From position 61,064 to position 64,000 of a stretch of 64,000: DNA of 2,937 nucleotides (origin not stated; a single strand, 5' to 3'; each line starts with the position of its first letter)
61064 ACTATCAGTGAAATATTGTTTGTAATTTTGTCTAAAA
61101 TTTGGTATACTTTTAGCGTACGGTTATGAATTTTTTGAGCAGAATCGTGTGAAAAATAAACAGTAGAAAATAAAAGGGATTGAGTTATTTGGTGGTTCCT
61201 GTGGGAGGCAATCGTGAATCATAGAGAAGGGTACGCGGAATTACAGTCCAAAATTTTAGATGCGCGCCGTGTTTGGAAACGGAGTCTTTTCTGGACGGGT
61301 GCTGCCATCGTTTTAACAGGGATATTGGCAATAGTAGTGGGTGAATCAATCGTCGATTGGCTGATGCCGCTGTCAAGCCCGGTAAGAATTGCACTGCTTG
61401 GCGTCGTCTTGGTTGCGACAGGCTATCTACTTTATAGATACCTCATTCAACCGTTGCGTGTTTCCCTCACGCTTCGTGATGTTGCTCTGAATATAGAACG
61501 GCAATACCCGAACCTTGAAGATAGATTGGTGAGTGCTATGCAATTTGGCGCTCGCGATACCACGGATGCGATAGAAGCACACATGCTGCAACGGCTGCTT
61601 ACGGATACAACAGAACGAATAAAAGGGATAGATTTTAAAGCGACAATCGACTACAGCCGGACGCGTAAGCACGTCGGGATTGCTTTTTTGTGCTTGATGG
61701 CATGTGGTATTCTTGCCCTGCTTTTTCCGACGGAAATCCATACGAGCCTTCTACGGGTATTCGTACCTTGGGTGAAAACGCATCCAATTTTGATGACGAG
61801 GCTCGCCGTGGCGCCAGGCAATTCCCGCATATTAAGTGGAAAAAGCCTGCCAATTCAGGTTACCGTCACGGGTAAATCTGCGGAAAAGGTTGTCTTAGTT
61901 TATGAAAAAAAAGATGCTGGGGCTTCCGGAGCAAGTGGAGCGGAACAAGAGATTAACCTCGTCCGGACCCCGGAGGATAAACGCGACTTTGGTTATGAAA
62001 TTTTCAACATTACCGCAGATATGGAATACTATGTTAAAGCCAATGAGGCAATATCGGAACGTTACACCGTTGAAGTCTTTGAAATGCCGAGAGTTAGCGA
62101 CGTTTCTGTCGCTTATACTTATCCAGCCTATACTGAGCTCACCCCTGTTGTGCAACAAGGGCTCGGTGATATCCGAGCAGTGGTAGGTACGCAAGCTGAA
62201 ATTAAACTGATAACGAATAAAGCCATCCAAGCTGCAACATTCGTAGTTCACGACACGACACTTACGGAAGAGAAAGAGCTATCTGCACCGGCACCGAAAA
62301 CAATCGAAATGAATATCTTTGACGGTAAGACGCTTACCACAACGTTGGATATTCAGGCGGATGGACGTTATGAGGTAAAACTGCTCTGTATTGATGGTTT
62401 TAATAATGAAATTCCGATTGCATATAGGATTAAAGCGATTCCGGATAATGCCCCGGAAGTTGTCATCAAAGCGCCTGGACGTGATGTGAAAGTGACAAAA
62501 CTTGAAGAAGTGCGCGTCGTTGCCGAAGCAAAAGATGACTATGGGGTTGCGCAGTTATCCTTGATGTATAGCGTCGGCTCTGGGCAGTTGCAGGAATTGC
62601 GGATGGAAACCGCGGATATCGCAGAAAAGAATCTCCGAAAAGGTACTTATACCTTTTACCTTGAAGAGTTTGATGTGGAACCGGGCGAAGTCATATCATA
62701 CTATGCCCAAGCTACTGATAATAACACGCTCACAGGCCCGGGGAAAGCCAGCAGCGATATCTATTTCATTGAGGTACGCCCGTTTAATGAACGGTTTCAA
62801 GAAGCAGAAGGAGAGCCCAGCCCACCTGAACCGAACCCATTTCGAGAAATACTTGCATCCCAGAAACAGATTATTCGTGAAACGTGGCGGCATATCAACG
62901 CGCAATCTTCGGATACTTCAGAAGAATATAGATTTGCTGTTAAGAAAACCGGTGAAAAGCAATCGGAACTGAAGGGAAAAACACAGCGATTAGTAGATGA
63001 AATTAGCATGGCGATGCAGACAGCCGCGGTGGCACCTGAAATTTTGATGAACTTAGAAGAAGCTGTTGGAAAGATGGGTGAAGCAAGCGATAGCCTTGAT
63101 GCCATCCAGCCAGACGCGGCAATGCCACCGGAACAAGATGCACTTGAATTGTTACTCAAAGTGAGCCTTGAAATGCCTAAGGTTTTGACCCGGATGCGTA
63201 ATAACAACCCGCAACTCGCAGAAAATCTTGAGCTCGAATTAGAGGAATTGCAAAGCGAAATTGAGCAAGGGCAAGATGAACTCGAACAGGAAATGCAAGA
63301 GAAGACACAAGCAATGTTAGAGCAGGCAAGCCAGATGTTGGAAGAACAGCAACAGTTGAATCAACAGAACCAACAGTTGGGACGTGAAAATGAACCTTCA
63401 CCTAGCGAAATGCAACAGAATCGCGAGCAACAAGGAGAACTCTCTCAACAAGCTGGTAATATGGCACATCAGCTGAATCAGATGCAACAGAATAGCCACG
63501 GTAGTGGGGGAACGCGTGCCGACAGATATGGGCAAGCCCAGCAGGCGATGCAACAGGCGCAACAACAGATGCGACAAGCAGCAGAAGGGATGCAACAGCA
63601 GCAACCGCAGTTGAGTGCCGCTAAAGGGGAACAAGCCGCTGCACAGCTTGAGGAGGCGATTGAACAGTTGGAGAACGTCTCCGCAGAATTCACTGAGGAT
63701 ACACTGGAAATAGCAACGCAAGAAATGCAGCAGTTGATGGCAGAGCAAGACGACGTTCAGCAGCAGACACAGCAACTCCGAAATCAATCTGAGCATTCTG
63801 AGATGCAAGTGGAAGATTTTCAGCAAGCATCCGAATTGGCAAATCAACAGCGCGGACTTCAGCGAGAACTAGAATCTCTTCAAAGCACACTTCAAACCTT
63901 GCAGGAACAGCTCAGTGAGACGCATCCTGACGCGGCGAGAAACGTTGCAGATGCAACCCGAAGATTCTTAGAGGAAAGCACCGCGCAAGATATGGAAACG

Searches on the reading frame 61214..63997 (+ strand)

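Call 30: search_protein_families(library=pfam, proteins=[window:61214-63997:+], max_evalue=0.001)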
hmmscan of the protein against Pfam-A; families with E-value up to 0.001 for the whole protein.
window:61214-63997:+ (928 aa): 1 family
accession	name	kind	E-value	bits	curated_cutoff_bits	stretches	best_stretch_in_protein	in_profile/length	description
PF13779.11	DUF4175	-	5e-07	28.6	27.3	1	282-452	182-321/825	Domain of unknown function (DUF4175)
